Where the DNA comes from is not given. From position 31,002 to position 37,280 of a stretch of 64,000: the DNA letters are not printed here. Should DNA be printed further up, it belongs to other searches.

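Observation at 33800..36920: Apparently novel CxW-type cysteine/tryptophan repeat module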

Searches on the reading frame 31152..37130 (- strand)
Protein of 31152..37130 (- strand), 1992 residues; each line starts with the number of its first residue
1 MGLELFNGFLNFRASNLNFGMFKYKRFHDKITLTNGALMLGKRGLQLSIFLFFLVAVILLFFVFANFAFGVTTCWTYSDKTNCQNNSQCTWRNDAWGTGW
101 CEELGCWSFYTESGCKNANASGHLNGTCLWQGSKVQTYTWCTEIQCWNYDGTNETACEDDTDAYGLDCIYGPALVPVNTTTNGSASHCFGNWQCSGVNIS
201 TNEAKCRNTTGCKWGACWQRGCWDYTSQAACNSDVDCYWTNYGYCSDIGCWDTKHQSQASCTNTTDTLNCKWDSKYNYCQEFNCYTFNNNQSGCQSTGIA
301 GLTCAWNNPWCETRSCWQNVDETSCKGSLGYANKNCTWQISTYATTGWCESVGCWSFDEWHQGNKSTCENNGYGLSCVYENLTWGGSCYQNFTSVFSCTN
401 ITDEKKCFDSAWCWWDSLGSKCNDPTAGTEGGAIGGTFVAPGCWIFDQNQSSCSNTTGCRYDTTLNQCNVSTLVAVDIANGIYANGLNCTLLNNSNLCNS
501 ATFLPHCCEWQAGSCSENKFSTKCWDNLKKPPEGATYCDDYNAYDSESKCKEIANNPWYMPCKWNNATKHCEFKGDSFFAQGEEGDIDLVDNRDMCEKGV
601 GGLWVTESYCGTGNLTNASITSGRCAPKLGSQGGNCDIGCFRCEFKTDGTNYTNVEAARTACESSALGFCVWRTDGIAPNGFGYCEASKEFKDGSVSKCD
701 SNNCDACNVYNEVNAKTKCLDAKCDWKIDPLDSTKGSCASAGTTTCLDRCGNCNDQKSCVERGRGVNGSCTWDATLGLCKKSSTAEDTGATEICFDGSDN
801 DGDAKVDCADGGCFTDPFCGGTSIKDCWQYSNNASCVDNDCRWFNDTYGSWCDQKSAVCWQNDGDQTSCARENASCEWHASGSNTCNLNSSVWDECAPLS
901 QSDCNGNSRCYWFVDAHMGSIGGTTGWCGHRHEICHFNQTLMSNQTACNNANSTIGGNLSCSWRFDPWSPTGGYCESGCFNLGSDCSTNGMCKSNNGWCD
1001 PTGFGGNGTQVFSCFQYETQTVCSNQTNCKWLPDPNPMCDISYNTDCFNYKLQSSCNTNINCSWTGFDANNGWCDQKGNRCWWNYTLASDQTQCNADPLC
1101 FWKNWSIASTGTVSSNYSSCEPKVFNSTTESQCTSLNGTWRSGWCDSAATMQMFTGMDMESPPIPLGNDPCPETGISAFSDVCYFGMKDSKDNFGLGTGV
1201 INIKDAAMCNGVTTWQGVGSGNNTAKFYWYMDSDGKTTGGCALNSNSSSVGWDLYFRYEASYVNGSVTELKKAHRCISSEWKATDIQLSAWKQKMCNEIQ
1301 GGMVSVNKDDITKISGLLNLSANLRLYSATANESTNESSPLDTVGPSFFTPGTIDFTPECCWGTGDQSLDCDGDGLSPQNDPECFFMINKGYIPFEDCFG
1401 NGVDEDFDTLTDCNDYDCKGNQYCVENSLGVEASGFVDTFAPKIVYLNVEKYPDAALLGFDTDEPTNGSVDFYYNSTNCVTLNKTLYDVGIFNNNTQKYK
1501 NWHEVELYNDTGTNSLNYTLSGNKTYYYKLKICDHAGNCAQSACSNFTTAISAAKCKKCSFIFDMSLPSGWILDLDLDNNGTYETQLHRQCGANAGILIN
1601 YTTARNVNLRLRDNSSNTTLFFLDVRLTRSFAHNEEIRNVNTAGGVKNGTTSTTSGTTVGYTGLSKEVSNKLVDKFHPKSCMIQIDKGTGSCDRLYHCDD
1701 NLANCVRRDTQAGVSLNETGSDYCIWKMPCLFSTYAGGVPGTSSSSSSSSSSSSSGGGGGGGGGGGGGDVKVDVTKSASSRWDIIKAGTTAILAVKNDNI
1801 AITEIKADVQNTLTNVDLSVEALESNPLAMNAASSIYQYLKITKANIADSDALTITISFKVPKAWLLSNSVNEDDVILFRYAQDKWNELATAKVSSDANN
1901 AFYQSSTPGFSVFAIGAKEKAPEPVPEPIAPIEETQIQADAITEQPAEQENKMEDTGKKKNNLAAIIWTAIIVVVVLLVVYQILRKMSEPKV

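Call 3: search_protein_families(library=pfam, proteins=[window:31152-37130:-], max_evalue=1)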
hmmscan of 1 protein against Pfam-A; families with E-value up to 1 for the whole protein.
window:31152-37130:- (1992 aa): 1 family
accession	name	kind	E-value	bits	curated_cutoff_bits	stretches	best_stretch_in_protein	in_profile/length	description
PF20185.3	DUF6548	-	0.48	10.7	27.3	1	1940-1981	119-160/164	Family of unknown function (DUF6548)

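Call 4: search_protein_families(library=ncbifam, proteins=[window:31152-37130:-], max_evalue=1)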
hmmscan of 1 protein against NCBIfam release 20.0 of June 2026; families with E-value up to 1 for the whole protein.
window:31152-37130:- (1992 aa): 3 families
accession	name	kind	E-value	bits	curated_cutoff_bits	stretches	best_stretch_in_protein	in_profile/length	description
TIGR04213.1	PGF_pre_PGF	domain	3.1e-25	89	28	1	1782-1915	13-151/153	PGF-pre-PGF domain-containing protein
NF033662.1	acid_disulf_rpt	repeat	1.1e-07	31.4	41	2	791-819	4-32/32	acidic double-disulfide repeat-containing protein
NF045846.1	MSC0882_dom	subfamily_domain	0.96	8.6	60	1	1947-1987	199-241/244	MSC_0882 family membrane protein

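Call 12: find_homologous_proteins(query=window:31152-37130:-, max_evalue=0.00001)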
Query window:31152-37130:- (1992 aa): 83 proteins with E <= 0.00001 among 4056 candidates.
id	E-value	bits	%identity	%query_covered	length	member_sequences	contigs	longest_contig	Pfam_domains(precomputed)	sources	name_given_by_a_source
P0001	0.0e+0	3603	76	98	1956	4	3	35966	-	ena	-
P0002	0.0e+0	3195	67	98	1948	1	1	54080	-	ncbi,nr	ncbi:PGF-pre-PGF domain-containing protein [Candidatus Woesearchaeota archaeon]|nr:PGF-pre-PGF domai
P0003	0.0e+0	3158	66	98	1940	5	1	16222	-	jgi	-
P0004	0.0e+0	3085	67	96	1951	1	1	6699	-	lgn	-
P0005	0.0e+0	2858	61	97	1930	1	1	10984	-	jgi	jgi:PGF-pre-PGF domain-containing protein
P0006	0.0e+0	1150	39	80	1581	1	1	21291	-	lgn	-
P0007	0.0e+0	1110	33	96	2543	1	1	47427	-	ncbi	ncbi:MAG: PGF-pre-PGF domain-containing protein [Candidatus Aenigmatarchaeota archaeon]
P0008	0.0e+0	1093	34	94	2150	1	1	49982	-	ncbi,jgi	-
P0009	0.0e+0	1092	38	84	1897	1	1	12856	-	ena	-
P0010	0.0e+0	1076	36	85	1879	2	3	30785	-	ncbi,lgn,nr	ncbi:MAG: hypothetical protein ABIG52_03605 [Nanoarchaeota archaeon]|nr:hypothetical protein [Nanoar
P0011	0.0e+0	1055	34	96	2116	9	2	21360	-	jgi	-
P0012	0.0e+0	1054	37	85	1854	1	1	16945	-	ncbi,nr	ncbi:hypothetical protein HZB88_01945 [archaeon]|nr:hypothetical protein [archaeon]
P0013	0.0e+0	1054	34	96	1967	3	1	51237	-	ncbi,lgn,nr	ncbi:MAG: hypothetical protein MAG795_00808 [Candidatus Woesearchaeota archaeon]|nr:hypothetical pro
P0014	0.0e+0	1044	35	85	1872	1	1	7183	-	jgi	-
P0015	0.0e+0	1031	35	90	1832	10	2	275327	-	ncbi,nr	ncbi:TPA: PGF-pre-PGF domain-containing protein [Candidatus Woesearchaeota archaeon]|nr:PGF-pre-PGF 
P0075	3.6e-97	344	29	35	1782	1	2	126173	-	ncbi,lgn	-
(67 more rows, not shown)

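Call 86: find_encoding_contigs(protein=P0015, flank=10000, max_places=2)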
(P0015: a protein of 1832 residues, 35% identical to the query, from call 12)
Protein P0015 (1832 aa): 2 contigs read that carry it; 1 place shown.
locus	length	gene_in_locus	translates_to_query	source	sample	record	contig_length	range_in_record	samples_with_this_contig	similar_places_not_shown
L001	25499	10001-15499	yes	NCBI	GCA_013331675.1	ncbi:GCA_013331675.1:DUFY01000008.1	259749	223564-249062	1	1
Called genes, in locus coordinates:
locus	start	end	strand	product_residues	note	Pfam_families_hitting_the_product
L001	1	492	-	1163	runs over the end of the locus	PF02463:SMC_N, PF13175:AAA_15, PF13304:AAA_21 (weak), PF13476:AAA_23, PF06470:SMC_hinge, PF13304:AAA_21 (weak)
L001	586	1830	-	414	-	PF03952:Enolase_N, PF00113:Enolase_C, PF13378:MR_MLE_C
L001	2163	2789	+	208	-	PF00009:GTP_EFTU (faint), PF00735:Septin (weak), PF01926:MMR_HSR1, PF02421:FeoB_N (faint), PF08477:Roc (faint)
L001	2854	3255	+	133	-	PF09846:OapB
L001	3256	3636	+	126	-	PF09845:OapC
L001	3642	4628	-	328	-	PF00702:Hydrolase, PF00689:Cation_ATPase_C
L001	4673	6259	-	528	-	-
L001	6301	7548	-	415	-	-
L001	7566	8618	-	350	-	-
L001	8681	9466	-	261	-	PF01026:TatD_DNase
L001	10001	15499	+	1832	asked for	-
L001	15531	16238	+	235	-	PF00149:Metallophos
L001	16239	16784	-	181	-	PF12844:HTH_19, PF13560:HTH_31 (weak), PF01381:HTH_3, PF00571:CBS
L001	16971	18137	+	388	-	PF00438:S-AdoMet_synt_N, PF02772:S-AdoMet_synt_M, PF02773:S-AdoMet_synt_C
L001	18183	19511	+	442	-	PF00675:Peptidase_M16, PF05193:Peptidase_M16_C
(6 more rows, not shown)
